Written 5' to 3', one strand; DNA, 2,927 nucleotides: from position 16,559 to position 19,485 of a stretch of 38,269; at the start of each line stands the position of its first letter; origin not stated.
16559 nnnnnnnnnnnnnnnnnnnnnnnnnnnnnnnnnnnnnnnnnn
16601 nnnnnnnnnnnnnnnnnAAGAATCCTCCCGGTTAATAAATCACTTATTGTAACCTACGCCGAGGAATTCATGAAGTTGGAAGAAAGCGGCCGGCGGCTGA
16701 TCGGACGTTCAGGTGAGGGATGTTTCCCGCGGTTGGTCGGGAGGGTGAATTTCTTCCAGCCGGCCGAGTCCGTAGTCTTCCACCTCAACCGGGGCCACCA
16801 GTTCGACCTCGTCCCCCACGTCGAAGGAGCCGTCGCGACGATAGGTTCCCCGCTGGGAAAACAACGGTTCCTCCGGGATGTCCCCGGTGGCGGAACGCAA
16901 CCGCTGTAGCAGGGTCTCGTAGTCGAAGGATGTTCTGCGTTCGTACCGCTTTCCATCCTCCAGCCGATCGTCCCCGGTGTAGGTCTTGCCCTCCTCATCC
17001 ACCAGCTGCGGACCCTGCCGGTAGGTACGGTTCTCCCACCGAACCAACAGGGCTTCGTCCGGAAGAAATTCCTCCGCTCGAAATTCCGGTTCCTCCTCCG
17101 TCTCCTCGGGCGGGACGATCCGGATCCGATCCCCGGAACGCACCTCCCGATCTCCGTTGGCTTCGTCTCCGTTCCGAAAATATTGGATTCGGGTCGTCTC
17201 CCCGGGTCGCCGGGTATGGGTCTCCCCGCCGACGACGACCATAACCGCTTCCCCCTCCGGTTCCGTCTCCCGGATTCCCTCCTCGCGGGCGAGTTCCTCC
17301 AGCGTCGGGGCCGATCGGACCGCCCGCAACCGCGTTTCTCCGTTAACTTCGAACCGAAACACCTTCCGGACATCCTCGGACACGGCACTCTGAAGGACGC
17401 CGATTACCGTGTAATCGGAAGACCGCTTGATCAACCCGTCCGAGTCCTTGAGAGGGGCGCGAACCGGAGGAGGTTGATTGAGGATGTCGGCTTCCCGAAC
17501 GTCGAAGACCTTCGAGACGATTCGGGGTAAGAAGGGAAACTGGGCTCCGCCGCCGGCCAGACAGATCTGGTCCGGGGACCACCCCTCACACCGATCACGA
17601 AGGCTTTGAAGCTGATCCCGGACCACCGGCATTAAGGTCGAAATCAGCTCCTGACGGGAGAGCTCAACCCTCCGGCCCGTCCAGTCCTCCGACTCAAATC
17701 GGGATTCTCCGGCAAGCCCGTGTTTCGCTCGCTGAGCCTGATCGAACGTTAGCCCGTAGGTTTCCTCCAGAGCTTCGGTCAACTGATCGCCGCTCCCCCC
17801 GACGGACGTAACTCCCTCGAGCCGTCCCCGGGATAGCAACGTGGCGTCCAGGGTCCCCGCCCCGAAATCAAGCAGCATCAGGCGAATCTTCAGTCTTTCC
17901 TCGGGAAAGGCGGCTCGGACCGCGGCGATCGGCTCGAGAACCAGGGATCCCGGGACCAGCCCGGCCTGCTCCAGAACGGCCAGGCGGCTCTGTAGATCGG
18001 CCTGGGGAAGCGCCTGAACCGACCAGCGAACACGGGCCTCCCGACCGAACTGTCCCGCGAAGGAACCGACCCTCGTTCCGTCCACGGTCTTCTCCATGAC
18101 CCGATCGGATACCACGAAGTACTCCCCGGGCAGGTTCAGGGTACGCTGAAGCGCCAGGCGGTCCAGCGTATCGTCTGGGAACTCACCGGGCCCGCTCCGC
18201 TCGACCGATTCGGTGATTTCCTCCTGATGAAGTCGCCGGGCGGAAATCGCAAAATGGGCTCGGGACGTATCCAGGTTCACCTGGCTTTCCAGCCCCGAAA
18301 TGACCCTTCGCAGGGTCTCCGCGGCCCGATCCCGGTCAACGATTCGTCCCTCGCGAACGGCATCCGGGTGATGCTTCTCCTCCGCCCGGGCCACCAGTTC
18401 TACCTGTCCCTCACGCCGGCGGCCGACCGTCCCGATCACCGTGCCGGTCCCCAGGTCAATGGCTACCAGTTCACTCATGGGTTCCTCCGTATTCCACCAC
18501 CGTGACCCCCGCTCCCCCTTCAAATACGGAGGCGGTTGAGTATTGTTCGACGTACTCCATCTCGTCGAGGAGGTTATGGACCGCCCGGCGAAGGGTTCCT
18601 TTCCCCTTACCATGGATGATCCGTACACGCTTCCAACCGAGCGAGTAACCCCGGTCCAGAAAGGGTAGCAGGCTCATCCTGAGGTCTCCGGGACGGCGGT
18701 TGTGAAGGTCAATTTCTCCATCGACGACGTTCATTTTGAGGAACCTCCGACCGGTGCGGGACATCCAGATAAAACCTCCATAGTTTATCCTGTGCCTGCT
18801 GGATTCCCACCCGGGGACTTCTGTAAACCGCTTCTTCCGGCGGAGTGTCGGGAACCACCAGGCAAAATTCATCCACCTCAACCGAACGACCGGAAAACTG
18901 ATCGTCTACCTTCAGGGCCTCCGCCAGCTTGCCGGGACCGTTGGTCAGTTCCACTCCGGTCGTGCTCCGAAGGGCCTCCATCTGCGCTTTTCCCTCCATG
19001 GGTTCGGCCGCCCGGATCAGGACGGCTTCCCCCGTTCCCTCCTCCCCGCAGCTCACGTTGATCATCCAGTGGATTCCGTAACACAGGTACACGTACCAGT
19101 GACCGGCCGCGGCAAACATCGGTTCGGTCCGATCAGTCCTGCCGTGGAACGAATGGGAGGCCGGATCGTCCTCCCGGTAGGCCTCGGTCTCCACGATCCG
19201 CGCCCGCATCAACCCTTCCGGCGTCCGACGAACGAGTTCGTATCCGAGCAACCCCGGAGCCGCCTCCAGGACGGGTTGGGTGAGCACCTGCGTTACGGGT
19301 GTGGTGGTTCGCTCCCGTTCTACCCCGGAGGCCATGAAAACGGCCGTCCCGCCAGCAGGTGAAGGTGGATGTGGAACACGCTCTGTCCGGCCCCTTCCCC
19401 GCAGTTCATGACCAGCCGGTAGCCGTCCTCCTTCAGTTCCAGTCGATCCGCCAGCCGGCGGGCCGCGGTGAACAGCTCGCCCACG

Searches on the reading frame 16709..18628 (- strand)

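Call 41: search_protein_families(library=pfam, proteins=[window:16709-18628:-], max_evalue=0.00001)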
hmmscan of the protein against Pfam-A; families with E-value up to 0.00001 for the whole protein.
window:16709-18628:- (639 aa): 2 families
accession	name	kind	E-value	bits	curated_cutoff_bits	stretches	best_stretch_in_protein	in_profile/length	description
PF14450.12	FtsA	-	1e-08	36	31.8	1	251-377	1-105/127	Cell division protein FtsA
PF11104.14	PilM_2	-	2.5e-07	30.4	27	0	210-377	136-300/340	Type IV pilus assembly protein PilM;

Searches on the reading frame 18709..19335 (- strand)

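Call 41: search_protein_families(library=pfam, proteins=[window:18709-19335:-], max_evalue=0.00001)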
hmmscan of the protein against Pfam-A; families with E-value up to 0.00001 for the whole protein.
window:18709-19335:- (208 aa): 1 family
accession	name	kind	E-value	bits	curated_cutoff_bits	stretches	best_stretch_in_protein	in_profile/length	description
PF02245.21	Pur_DNA_glyco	-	8e-61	205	27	1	18-191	3-178/181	Methylpurine-DNA glycosylase (MPG)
